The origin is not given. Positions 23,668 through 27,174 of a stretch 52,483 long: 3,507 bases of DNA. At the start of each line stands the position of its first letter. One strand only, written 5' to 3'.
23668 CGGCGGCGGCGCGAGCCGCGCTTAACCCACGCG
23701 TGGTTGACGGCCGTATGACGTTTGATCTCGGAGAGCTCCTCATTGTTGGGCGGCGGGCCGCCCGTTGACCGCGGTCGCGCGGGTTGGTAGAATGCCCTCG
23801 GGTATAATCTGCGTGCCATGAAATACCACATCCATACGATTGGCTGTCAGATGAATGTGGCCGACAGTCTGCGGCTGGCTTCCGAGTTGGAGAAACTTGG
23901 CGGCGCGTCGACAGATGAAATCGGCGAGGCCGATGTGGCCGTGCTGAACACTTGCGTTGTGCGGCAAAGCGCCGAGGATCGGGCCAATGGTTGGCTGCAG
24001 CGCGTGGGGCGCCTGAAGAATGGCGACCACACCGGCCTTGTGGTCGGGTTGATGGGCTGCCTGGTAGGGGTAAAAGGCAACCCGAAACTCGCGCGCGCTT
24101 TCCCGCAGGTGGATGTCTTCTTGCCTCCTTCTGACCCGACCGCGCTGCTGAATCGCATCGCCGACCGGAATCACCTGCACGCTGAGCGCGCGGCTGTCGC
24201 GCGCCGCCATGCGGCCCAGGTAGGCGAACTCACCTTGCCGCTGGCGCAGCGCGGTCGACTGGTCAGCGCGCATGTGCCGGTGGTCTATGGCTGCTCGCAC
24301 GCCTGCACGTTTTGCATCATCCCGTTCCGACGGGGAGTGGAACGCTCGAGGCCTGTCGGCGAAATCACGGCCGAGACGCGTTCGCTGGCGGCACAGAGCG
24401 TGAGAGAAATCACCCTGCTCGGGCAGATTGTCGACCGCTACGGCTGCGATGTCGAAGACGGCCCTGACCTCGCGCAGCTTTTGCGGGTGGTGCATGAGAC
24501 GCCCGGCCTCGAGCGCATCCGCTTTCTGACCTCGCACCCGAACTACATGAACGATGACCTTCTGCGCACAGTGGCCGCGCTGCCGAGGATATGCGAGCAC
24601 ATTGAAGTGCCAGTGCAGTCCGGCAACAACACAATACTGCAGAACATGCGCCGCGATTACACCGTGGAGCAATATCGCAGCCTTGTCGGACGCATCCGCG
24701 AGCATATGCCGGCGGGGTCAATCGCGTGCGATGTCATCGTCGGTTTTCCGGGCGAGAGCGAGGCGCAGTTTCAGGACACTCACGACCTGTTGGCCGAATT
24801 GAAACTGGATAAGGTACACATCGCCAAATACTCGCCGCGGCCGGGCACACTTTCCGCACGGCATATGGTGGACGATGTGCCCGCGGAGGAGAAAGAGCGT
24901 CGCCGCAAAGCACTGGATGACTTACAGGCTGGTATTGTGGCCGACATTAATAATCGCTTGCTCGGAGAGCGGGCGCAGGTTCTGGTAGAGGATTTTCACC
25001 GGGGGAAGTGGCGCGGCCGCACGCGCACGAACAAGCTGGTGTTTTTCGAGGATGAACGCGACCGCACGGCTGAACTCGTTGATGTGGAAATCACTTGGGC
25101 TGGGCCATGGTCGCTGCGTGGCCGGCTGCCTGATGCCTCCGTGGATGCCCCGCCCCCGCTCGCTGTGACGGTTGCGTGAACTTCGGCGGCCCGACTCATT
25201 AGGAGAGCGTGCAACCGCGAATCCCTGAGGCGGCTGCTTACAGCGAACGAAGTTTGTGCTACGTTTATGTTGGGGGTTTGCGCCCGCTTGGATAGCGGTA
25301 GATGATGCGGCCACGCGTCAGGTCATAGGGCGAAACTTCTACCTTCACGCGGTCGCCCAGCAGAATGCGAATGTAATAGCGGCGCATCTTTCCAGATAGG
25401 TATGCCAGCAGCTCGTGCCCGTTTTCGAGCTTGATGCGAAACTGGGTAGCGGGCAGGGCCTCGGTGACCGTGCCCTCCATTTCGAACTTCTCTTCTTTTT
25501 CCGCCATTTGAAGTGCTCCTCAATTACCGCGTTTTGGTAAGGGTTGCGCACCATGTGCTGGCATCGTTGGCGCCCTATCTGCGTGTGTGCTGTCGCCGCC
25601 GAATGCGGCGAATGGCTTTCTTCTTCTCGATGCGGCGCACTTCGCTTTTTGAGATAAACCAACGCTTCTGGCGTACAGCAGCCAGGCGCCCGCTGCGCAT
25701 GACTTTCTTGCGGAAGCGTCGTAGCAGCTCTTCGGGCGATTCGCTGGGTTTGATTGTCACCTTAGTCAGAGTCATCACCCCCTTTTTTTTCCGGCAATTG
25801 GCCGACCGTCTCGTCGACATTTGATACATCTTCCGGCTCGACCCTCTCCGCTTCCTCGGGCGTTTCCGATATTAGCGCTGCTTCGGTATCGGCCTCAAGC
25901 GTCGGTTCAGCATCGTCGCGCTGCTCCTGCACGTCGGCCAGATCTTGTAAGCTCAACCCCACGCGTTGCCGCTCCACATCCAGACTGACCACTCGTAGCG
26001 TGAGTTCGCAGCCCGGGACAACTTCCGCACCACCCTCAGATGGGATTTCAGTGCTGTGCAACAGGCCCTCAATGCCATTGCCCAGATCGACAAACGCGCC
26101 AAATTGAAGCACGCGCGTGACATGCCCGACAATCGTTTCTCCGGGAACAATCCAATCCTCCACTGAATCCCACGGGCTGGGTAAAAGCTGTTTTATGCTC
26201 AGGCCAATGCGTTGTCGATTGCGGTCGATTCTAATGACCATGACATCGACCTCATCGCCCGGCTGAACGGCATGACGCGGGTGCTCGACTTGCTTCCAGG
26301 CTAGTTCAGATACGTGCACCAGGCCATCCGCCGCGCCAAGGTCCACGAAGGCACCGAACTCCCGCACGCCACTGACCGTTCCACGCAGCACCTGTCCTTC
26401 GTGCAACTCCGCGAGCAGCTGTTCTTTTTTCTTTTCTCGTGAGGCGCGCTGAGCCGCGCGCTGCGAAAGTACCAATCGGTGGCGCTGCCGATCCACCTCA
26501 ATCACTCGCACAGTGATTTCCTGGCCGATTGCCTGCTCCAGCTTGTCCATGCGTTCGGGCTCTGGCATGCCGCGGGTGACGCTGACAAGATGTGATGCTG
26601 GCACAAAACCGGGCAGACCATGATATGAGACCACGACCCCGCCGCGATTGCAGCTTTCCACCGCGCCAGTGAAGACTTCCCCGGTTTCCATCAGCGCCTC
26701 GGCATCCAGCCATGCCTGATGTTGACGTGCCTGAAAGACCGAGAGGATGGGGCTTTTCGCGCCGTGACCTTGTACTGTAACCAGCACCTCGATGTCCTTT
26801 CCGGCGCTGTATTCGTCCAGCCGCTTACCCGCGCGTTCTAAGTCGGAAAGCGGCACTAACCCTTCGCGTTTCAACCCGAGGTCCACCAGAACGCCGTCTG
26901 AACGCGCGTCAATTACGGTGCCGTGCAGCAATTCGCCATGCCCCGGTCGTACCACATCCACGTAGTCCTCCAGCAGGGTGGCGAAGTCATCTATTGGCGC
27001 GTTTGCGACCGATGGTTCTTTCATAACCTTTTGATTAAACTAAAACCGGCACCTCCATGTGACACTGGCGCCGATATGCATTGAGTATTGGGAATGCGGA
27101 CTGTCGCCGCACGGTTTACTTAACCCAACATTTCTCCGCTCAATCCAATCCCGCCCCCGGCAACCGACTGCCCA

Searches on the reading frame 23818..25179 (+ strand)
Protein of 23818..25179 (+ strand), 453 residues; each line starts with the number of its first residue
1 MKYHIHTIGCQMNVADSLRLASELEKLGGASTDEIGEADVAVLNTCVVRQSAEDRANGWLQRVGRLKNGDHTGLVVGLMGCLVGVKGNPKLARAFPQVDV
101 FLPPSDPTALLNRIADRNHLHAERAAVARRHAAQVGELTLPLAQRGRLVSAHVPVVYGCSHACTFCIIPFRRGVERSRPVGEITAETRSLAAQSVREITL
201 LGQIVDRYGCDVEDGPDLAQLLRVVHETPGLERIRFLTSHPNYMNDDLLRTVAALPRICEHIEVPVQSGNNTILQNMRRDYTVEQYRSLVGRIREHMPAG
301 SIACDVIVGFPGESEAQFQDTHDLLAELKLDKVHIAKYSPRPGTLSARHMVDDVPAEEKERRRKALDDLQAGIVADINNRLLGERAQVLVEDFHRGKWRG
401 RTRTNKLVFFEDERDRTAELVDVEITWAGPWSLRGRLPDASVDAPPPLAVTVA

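Call 58: search_protein_families(library=pfam, proteins=[window:23818-25179:+], max_evalue=0.0001)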
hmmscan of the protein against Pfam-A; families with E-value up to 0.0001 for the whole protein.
window:23818-25179:+ (453 aa): 3 families
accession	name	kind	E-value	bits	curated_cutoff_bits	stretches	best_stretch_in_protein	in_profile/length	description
PF04055.27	Radical_SAM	-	1e-22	81.5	29.5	1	154-325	2-166/166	Radical SAM superfamily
PF00919.26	UPF0004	-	1.1e-20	73.9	27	1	2-102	1-97/98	Uncharacterized protein family UPF0004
PF01938.26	TRAM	-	2.6e-06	27.6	21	1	381-437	3-60/61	TRAM domain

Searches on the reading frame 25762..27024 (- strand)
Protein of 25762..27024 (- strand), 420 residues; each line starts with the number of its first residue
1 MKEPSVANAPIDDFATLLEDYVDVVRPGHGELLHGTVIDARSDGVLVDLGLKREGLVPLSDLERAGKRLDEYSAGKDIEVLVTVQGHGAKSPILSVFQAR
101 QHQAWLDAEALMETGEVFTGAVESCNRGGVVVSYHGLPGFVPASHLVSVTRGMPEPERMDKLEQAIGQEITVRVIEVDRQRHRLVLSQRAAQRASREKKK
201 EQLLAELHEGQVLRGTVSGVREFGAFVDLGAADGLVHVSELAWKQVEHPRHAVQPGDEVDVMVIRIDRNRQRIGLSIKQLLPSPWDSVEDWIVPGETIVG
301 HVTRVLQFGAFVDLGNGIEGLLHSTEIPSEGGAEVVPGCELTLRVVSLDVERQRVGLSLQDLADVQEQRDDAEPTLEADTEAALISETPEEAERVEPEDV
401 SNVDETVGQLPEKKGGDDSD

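Call 58: search_protein_families(library=pfam, proteins=[window:25762-27024:-], max_evalue=0.0001)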
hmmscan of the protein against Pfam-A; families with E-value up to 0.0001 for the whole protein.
window:25762-27024:- (420 aa): 3 families
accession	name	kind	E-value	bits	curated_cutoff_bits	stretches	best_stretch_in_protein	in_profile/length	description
PF00575.29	S1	-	6.6e-58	193.5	22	4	208-278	3-74/74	S1 RNA binding domain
PF23459.1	S1_RRP5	-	2.1e-13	51.1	27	1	207-276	1-71/72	RRP5 S1 domain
PF13509.12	S1_2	-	4.9e-05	23.8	21.8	0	295-330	2-37/61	S1 domain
